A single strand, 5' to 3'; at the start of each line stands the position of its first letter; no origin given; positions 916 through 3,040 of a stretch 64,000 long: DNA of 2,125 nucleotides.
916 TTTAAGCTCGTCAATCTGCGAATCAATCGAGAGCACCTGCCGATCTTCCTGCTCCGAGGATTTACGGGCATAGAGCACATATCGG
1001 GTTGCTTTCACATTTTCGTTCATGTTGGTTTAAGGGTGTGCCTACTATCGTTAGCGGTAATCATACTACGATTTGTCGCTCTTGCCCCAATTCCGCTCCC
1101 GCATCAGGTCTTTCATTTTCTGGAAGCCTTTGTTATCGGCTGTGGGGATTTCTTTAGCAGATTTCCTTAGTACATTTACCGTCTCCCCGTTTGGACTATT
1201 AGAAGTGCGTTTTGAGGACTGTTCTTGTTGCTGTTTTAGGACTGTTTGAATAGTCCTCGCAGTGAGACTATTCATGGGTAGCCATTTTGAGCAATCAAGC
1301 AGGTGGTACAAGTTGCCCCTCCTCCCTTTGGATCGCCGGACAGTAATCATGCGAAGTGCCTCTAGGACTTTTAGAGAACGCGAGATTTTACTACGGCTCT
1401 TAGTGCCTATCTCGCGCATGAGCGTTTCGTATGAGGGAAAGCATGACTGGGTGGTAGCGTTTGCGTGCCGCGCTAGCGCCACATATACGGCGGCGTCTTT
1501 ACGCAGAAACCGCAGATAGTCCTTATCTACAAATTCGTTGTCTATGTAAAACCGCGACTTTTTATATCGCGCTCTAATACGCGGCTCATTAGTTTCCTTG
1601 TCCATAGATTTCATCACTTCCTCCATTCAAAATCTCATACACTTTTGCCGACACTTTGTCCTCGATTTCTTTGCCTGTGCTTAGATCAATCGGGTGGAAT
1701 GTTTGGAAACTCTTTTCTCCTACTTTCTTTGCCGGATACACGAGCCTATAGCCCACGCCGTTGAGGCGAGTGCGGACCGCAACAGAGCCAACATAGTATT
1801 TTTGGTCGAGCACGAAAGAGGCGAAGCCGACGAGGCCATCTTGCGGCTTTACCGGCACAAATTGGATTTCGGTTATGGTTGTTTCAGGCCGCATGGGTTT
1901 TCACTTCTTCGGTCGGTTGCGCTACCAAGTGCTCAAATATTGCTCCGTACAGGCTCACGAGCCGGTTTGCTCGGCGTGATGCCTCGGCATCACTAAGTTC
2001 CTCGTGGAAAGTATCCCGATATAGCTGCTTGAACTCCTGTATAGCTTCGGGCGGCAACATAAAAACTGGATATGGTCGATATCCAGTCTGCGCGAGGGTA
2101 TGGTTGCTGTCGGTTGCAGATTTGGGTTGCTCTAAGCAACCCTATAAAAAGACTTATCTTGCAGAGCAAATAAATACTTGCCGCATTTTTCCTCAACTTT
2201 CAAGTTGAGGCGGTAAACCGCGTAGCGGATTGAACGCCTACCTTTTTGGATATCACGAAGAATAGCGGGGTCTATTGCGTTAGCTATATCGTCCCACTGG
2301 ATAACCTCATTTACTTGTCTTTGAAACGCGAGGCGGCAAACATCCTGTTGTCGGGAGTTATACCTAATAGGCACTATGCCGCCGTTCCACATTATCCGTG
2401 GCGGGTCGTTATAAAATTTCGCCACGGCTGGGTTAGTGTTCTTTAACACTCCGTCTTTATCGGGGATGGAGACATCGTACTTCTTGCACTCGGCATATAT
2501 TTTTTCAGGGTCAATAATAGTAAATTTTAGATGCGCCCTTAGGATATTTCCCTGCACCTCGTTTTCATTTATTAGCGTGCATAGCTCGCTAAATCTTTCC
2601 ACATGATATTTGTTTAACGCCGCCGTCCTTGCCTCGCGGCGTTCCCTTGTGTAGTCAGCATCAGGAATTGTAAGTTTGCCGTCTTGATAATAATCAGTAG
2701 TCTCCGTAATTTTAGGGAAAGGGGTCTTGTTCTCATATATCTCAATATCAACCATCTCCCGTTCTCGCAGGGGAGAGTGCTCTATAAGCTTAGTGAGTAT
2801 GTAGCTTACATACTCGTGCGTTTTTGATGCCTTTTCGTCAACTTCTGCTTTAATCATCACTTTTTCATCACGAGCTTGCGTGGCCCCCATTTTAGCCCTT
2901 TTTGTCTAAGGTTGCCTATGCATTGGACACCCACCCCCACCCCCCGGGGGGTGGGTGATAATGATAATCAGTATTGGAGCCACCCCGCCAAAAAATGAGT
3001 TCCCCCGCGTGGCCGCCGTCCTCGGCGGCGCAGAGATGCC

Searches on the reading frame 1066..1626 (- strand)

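Call 16: search_protein_families(library=pfam, proteins=[window:1066-1626:-], max_evalue=0.01)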
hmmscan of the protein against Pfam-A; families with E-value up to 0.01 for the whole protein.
window:1066-1626:- (186 aa): 2 families
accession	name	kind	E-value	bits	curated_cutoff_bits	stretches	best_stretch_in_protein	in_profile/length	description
PF13730.12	HTH_36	-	9.3e-12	45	25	1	44-91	7-52/55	Helix-turn-helix domain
PF09079.17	Cdc6_C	-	0.00034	21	25.1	1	52-107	22-82/96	CDC6, C terminal winged helix domain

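Call 89: search_protein_families(library=phrogs, proteins=[window:1066-1626:-], max_evalue=0.01)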
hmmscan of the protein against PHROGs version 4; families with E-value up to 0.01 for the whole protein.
window:1066-1626:- (186 aa): 16 families
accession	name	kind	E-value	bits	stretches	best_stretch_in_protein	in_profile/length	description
phrog_270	-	DNA, RNA and nucleotide metabolism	3.3e-12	47.5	1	18-155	22-152/383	replication initiation protein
phrog_678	-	DNA, RNA and nucleotide metabolism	1e-09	39.4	1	3-152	9-181/346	replication initiation O-like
phrog_186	-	DNA, RNA and nucleotide metabolism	7.2e-08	33.4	1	22-148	17-142/308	DnaD-like helicase loader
phrog_428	-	DNA, RNA and nucleotide metabolism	2.2e-07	31.4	1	6-155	70-208/455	replication initiation protein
phrog_391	-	DNA, RNA and nucleotide metabolism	1.3e-05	26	1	45-148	20-127/298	replication initiation O-like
phrog_8102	-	DNA, RNA and nucleotide metabolism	1.6e-05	25.2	1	34-123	26-113/337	replication initiation protein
phrog_345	-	DNA, RNA and nucleotide metabolism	2.2e-05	25.3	1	40-151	43-154/297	replication initiation O-like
phrog_1032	-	DNA, RNA and nucleotide metabolism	3.1e-05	25.1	1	48-157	23-134/281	replication initiation protein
phrog_18020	-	DNA, RNA and nucleotide metabolism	5.2e-05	24.2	1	23-146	12-126/248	replication initiation O-like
phrog_15053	-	unknown function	0.00015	22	1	26-112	27-119/343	-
phrog_1835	-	DNA, RNA and nucleotide metabolism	0.00039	20.9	1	36-166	46-161/301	HTH DNA binding protein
phrog_11896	-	DNA, RNA and nucleotide metabolism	0.0014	19.7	1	45-154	23-133/225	primosomal protein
phrog_21732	-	unknown function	0.0021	18.4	1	20-111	3-93/360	-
phrog_8540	-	DNA, RNA and nucleotide metabolism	0.0031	18.7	1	46-141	21-111/196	replication initiation O-like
phrog_3502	-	unknown function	0.0036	18.4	1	61-108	68-115/131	-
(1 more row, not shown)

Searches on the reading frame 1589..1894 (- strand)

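Call 16: search_protein_families(library=pfam, proteins=[window:1589-1894:-], max_evalue=0.01)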
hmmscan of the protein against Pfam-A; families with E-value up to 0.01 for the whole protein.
window:1589-1894:- (101 aa): 1 family
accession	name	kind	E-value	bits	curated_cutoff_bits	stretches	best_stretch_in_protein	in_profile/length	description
PF04026.17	SpoVG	-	0.00011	22.7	29.6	1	6-83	2-78/82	SpoVG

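Call 89: search_protein_families(library=phrogs, proteins=[window:1589-1894:-], max_evalue=0.01)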
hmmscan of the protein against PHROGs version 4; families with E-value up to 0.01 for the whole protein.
window:1589-1894:- (101 aa): 0 families

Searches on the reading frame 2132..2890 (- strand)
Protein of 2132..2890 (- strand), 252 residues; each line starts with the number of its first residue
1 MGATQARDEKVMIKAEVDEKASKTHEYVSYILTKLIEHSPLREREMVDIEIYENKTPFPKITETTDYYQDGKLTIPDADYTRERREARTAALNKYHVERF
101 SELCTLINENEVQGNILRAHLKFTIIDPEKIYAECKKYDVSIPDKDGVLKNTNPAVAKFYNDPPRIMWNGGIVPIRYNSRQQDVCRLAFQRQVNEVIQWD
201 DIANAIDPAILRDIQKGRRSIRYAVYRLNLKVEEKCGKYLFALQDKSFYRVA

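Call 16: search_protein_families(library=pfam, proteins=[window:2132-2890:-], max_evalue=0.01)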
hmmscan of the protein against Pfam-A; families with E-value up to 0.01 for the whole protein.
window:2132-2890:- (252 aa): 0 families

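Call 19: find_encoding_contigs(protein=window:2132-2890:-, flank=10000, max_places=10)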
Protein window:2132-2890:- (252 aa): 3 contigs read that carry it; 2 places shown.
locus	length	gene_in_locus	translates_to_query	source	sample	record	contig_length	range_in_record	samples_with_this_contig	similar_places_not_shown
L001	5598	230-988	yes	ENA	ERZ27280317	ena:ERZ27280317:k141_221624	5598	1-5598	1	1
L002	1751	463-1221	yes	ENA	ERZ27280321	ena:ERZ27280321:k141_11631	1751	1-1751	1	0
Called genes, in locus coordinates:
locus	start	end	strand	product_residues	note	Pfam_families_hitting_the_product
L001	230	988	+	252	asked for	-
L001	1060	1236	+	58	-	-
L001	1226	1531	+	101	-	-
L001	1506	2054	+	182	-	PF13730:HTH_36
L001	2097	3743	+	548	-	PF00239:Resolvase, PF13408:Zn_ribbon_recom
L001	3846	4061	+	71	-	PF15919:HicB_lk_antitox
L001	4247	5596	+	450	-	?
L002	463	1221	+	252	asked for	-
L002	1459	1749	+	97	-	?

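Call 22: find_homologous_proteins(query=window:2132-2890:-)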
Query window:2132-2890:- (252 aa): 7 proteins with E <= 0.001 among 552 candidates.
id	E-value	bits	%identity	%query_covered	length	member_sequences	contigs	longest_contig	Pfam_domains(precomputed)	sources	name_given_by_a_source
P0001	5.9e-166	568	100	100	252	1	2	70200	-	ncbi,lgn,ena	-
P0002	2.6e-134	464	82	97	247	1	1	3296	-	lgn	-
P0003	6.8e-101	355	63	96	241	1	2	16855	-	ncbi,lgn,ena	ncbi:MAG: hypothetical protein AAB794_02750 [Patescibacteria group bacterium]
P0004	1.4e-77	279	54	95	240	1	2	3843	-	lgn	-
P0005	1.2e-72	262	61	82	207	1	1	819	-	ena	-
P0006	5.4e-72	260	50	96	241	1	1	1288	-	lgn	-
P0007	2.5e-49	186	41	95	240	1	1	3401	-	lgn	-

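Call 24: find_encoding_contigs(protein=P0002, flank=10000)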
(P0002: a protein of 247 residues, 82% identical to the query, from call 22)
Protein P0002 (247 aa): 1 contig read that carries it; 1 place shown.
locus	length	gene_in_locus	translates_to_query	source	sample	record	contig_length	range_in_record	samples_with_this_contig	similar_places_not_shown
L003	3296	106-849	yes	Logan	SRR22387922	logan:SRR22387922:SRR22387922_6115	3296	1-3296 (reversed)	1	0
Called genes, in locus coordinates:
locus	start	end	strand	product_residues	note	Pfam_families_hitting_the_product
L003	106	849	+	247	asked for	-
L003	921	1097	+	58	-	-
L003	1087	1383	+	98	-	-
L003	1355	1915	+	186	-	-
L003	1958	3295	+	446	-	?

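Call 25: find_encoding_contigs(protein=P0003, flank=10000)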
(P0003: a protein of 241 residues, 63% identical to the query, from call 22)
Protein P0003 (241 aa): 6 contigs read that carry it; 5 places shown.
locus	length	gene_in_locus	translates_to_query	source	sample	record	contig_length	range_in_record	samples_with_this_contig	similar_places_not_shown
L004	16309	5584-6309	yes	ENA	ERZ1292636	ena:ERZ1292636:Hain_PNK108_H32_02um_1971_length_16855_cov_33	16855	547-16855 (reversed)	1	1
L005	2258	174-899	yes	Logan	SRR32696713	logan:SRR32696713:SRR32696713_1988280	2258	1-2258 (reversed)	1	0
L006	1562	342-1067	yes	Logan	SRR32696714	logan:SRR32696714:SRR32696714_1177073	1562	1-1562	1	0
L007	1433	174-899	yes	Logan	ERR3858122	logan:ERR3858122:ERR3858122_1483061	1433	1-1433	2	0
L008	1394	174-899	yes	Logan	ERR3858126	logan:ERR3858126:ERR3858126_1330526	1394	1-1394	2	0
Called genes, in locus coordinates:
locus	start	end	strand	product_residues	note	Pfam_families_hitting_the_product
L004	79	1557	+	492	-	PF00239:Resolvase, PF07508:Recombinase, PF13408:Zn_ribbon_recom (weak)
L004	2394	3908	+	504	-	PF02518:HATPase_c, PF13589:HATPase_c_3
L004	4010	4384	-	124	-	PF12587:DUF3761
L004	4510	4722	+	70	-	PF13560:HTH_31, PF01381:HTH_3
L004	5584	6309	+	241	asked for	-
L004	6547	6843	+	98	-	-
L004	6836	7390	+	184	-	PF13730:HTH_36 (weak)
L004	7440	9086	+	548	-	PF00239:Resolvase, PF07508:Recombinase (weak), PF13408:Zn_ribbon_recom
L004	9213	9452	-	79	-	-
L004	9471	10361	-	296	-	-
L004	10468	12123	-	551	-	PF06418:CTP_synth_N, PF00117:GATase, PF07722:Peptidase_C26 (weak)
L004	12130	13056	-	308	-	PF18075:FtsX_ECD, PF02687:FtsX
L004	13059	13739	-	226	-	PF00005:ABC_tran, PF02463:SMC_N (weak), PF13175:AAA_15 (faint), PF13304:AAA_21 (faint)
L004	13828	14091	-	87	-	PF15738:YafQ_toxin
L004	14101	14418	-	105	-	-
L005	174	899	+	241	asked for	-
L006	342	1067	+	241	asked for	-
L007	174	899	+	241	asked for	-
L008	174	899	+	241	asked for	-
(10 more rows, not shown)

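Call 26: find_encoding_contigs(protein=P0004, flank=10000)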
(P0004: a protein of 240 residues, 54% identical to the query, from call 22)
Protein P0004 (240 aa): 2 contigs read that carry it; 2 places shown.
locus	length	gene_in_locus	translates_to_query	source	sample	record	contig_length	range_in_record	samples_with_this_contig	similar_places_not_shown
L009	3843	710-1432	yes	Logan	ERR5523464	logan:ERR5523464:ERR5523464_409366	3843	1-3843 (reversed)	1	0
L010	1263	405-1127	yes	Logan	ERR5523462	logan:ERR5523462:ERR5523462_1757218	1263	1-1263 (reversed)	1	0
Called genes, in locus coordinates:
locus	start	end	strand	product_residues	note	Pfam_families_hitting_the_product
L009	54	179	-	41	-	-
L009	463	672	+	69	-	-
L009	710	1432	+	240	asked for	-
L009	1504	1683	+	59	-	-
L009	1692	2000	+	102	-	-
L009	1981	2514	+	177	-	PF13730:HTH_36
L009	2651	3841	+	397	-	?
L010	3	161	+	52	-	?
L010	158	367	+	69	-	-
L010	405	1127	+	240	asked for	-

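Call 27: find_encoding_contigs(protein=P0007, flank=10000)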
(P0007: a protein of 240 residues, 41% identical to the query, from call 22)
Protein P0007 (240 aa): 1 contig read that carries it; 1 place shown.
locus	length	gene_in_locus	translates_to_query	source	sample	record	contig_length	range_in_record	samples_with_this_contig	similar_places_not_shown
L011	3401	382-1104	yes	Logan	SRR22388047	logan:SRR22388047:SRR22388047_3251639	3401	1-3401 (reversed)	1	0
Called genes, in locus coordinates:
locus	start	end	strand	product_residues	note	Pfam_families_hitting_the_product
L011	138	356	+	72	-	-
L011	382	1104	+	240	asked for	-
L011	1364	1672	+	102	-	-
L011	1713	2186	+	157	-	PF13730:HTH_36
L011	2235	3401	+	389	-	?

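Call 37: find_related_loci(query=A1, collection=metagenome_contigs, flank=6000)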
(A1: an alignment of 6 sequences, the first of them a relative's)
Query A1 (252 aa) in metagenome_contigs; peptide patterns used: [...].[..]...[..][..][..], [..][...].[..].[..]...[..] (x = any residue, [..] = any of these).
218 stretches matched a pattern; 8 encode a relative of the query (tblastn E <= 1e-3); 8 distinct loci.
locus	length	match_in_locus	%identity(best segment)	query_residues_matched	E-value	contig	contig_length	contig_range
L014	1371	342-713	56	8-131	1e-46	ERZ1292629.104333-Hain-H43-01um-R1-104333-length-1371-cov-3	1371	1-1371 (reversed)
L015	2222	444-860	52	8-146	2e-44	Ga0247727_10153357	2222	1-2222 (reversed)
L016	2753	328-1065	36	7-252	1e-43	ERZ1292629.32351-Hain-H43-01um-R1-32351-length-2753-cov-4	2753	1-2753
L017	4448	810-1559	33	3-252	6e-41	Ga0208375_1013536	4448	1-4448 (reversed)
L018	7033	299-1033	34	8-252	4e-40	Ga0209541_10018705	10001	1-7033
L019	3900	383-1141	35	2-252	8e-40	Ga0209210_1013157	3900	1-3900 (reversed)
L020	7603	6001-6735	33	8-252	9e-39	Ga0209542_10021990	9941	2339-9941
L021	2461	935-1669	33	8-252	7e-39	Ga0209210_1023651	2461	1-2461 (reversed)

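Call 38: find_related_loci(query=A1, collection=viral_contigs, flank=6000)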
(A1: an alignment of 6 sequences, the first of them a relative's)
Query A1 (252 aa) in viral_contigs; peptide patterns used: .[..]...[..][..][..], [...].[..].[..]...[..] (x = any residue, [..] = any of these).
23 stretches matched a pattern, but none encodes a relative of the query by tblastn (E <= 1e-3).

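Call 57: search_protein_representatives(alignment_id=A1)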
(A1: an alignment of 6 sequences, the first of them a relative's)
Query: 6 sequences, 241 profile positions. Proteins with E-value up to 0.001 (for the whole library): 150; up to 1e-10: 66; up to 1e-30: 25. The best 150 are listed.
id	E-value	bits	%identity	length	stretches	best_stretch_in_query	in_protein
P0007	1.3e-113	394.8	-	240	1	2-241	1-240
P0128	6.9e-98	343.4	-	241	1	1-241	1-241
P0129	3.8e-81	288.6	-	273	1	1-241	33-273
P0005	3.3e-69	249.5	-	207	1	35-241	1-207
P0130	2.5e-53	197.5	-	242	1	2-241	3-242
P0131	2.6e-50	187.6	-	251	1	2-241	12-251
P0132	1.0e-49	185.7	-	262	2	59-240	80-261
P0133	2.2e-47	178.0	-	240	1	2-240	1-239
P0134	9.3e-47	176.0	-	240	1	4-240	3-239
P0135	2.0e-45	171.6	-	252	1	1-223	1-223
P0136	6.3e-45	170.0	-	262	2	60-241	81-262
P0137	2.2e-42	161.7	-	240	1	2-240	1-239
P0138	6.4e-42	160.1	-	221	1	22-241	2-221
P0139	3.0e-41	158.0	-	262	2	71-240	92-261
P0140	4.2e-40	154.2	-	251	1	2-240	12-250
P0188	5.2e-12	62.2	-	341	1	148-240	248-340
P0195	5.4e-09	52.3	-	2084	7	108-145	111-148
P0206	7.2e-07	45.4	-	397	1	151-239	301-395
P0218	5.6e-06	42.5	-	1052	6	43-105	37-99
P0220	6.5e-06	42.3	-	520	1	144-239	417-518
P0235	3.1e-05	40.0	-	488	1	167-239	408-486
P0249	1.4e-04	37.9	-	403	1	134-235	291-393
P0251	1.9e-04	37.4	-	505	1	150-239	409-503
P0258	3.3e-04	36.7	-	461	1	113-239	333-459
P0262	4.1e-04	36.4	-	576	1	142-239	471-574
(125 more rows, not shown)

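Call 58: search_protein_families(library=pfam, proteins=[P0188, P0206, P0220, P0262, P0235, P0258, P0251, P0249, P0195, P0218], max_evalue=0.001)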
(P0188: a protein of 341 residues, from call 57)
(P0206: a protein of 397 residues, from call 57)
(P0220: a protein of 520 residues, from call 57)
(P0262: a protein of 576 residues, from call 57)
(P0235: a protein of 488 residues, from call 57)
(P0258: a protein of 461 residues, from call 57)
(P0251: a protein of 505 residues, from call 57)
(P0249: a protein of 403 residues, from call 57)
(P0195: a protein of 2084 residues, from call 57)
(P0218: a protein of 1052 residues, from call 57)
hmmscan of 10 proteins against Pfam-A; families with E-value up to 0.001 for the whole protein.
P0188 (341 aa): 0 families

P0206 (397 aa): 0 families

P0220 (520 aa): 0 families

P0262 (576 aa): 0 families

P0235 (488 aa): 1 family
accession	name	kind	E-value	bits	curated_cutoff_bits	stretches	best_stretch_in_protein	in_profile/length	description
PF18860.6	AbiJ_NTD3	-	0.00098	19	32.5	0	10-53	80-122/167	AbiJ N-terminal domain 3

P0258 (461 aa): 0 families

P0251 (505 aa): 1 family
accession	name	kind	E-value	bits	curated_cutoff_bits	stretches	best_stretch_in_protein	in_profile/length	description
PF18860.6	AbiJ_NTD3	-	0.00065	19.6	32.5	0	166-207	82-122/167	AbiJ N-terminal domain 3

P0249 (403 aa): 0 families

P0195 (2084 aa): 18 families
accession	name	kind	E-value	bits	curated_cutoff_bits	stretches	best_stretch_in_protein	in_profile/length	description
PF23227.1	HEAT_MROH2B_C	-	5.3e-60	203.6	27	7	1890-2068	101-291/304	MROH2B-like, HEAT repeats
PF04118.20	Dopey_N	-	7.1e-27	94.8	26.4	0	1844-1922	92-169/306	Dopey, N-terminal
PF21047.3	HEAT_Maestro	-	1.8e-24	87.3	27.4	0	69-130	100-158/229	Maestro, HEAT repeats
PF02985.28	HEAT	-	4.9e-13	48.4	23.5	0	2039-2067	1-29/31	HEAT repeat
PF12765.13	Cohesin_HEAT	-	3e-12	47.2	21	0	290-302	27-39/42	HEAT repeat associated with sister chromatid cohesion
PF10343.14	Q_salvage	-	6.1e-10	39.6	25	0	176-231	211-266/285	Queuosine salvage protein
PF17923.6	TetR_C_18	-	9.8e-10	39.3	33.1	0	181-221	32-74/113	Tetracyclin repressor-like, C-terminal domain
PF24718.1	HTH_73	-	2.3e-09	37.4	27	0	294-331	15-52/71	HTH-like domain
PF25786.1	HEAT_GCN1_C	-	1.2e-08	35.6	27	0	121-204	16-97/151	GCN1-like, C-terminal HEAT repeats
PF13513.12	HEAT_EZ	-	3e-08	34.4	27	0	2013-2062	3-52/55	HEAT-like repeat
PF22576.2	Bfc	-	5.4e-08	33.5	27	0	162-184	34-56/76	Transcriptional cofactor Bfc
PF14986.11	DUF4514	-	9.4e-08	32.6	27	0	180-192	47-59/60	Domain of unknown function (DUF4514)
PF23271.1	HEAT_GCN1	-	2.2e-07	31.3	27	0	1988-2061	68-141/190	Stalled ribosome sensor GCN1-like, HEAT repeats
PF14237.11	GYF_2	-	1.3e-05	25.3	25.8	0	231-260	17-49/50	GYF domain 2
PF21756.2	DacZ_T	-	2.8e-05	24.6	27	0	204-232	40-68/106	Probable sensor domain DacZ_T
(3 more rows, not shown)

P0218 (1052 aa): 5 families
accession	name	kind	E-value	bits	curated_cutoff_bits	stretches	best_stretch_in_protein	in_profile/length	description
PF13860.13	FlgD_ig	-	6.5e-09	36.1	27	1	977-1039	12-75/79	FlgD Ig-like domain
PF22680.2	Glyco_hydro_123_N_2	-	2.7e-07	30.9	27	0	31-110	62-141/142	Glycoside hydrolase 123 N-terminal domain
PF24899.1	UBA_DHX29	-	4.5e-06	26.8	27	0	238-260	32-54/55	ATP-dependent RNA helicase DHX29, UBA domain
PF01903.22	CbiX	-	9.3e-06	26.3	22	0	821-852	52-83/106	CbiX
PF18962.6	Por_Secre_tail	-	0.00071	20.3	27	0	969-1048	2-73/75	Secretion system C-terminal sorting domain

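Call 64: predict_structure(alignment_id=A3)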
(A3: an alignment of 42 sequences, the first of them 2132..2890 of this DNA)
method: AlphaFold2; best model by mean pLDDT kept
length: 252 residues; sequences in the alignment: 42
mean_pLDDT: 90.3   pTM: 0.69
mean pLDDT of the five models: 90.3, 89.2, 89.2, 87.7, 86.6
residues with pLDDT >= 90: 182; 70-90: 52; 50-70: 18; < 50: 0
segments of 3 or more residues with pLDDT < 50: none
pLDDT, mean of each block of 10 residues (from residue 1): 69 94 98 92 93 95 92 86 92 96 89 80 96 96 65 82 90 93 97 96 89 89 97 96 97 94
secondary structure, 60 per line:
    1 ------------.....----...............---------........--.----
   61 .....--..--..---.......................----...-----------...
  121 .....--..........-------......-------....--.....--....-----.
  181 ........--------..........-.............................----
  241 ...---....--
elements in order: E13-17 H22-36 E46-53 E61-65 H77-99 E104-106 E118-125 H128-137 H145-150 E158-161 E164-168 E171-174 H180-188 H199-206 H208-236 E241-243 E247-250
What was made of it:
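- Tried and rejected: The AlphaFold model is confident (pLDDT 90, call 64).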

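Call 67: fold_search(model_id=the predicted structure, library=pdb)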
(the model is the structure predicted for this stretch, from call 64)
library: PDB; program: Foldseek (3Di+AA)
matches with E <= 10: 299; with E <= 0.001: 0
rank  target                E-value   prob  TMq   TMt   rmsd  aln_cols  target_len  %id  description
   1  5x07_I                5.8e-01  0.47  0.20  0.49   5.1        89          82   15  Crystal structure of FOXA2 DNA binding domain bound to a full consensus DNA site (released 2017-08-16)
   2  5czp_QY               5.8e-01  0.02  0.11  0.08  26.3       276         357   10  70S termination complex containing E. coli RF2 (released 2016-10-12)
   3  2m71_MODEL_1_A        6.6e-01  0.44  0.20  0.43   5.8       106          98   12  Solution structure of the a C-terminal domain of translation initiation factor IF-3 from Campylobacter jejuni (released 2013-05-15)
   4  7vox_A                8.3e-01  0.38  0.20  0.46   5.3        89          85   12  The crystal structure of human forkhead box protein A in complex with DNA 2 (released 2022-08-17)
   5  5w8c                  8.3e-01  0.06  0.14  0.16  20.6       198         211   10  The structure of a COA-dependent acyl-homoserine lactone synthase, BjaI, with MTA and isovaleryl-CoA (released 2017-08-23)
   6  2ns0                  9.8e-01  0.63  0.22  0.58   6.1        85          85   18  Crystal structure of protein RHA04536 from Rhodococcus sp (released 2006-12-05)
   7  6mb8_B                9.8e-01  0.03  0.11  0.10  18.6       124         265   11  Apo structure of AAC-IIIb (released 2018-11-07)
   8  9a5a_B                1.0e+00  0.41  0.21  0.29   4.5       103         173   12  Integrative model of YABR-IF3 by crosslinking MS and deep learning (released 2024-09-18)
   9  5w8e                  1.0e+00  0.06  0.14  0.16  20.0       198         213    9  The structure of a CoA-dependent acyl-homoserine lactone synthase, BjaI, with the adduct of SAH and IV-CoA (released 2017-08-23)
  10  1vru_A                1.1e+00  0.02  0.11  0.07  21.7       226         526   10  HIGH RESOLUTION STRUCTURES OF HIV-1 RT FROM FOUR RT-INHIBITOR COMPLEXES (released 1996-04-03)
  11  6fai_D                1.2e+00  0.03  0.10  0.12  17.3       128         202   11  Structure of a eukaryotic cytoplasmic pre-40S ribosomal subunit (released 2018-02-28)
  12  1s1w_A                1.2e+00  0.02  0.10  0.07  20.8       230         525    9  Crystal structure of V106A mutant HIV-1 reverse transcriptase in complex with UC-781 (released 2004-06-29)
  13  6np1                  1.2e+00  0.01  0.08  0.08  18.5       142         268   11  Product state mimicry leads to aminoglycoside discrimination in an antibiotic acetyltransferase (released 2019-09-25)
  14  2r7q                  1.3e+00  0.04  0.17  0.05  17.8       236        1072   13  Crystal Structure of VP1 apoenzyme of Rotavirus SA11 (C-terminal hexahistidine-tagged) (released 2008-07-29)
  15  6mb6_C                1.3e+00  0.02  0.09  0.09  18.9       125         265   11  AAC-IIIb binary with CoASH (released 2018-11-07)
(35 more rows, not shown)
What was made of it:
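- Tried and rejected: The PDB fold search gave nothing better than E = 0.6, apart from winged-helix-like C-terminal matches (call 67).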

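Call 89: search_protein_families(library=phrogs, proteins=[window:2132-2890:-, L001:2097-3743:+], max_evalue=0.01)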
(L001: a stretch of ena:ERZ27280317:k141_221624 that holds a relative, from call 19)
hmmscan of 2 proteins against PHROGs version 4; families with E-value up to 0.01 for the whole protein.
window:2132-2890:- (252 aa): 0 families

L001:2097-3743:+ (548 aa): 3 families
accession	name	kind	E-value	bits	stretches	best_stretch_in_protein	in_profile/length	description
phrog_95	-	integration and excision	1.5e-69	236.2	1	3-508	83-585/651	integrase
phrog_125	-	DNA, RNA and nucleotide metabolism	1e-20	75.4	1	3-209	15-189/254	DNA invertase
phrog_6620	-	integration and excision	0.0025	18.4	1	4-92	52-136/201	transposase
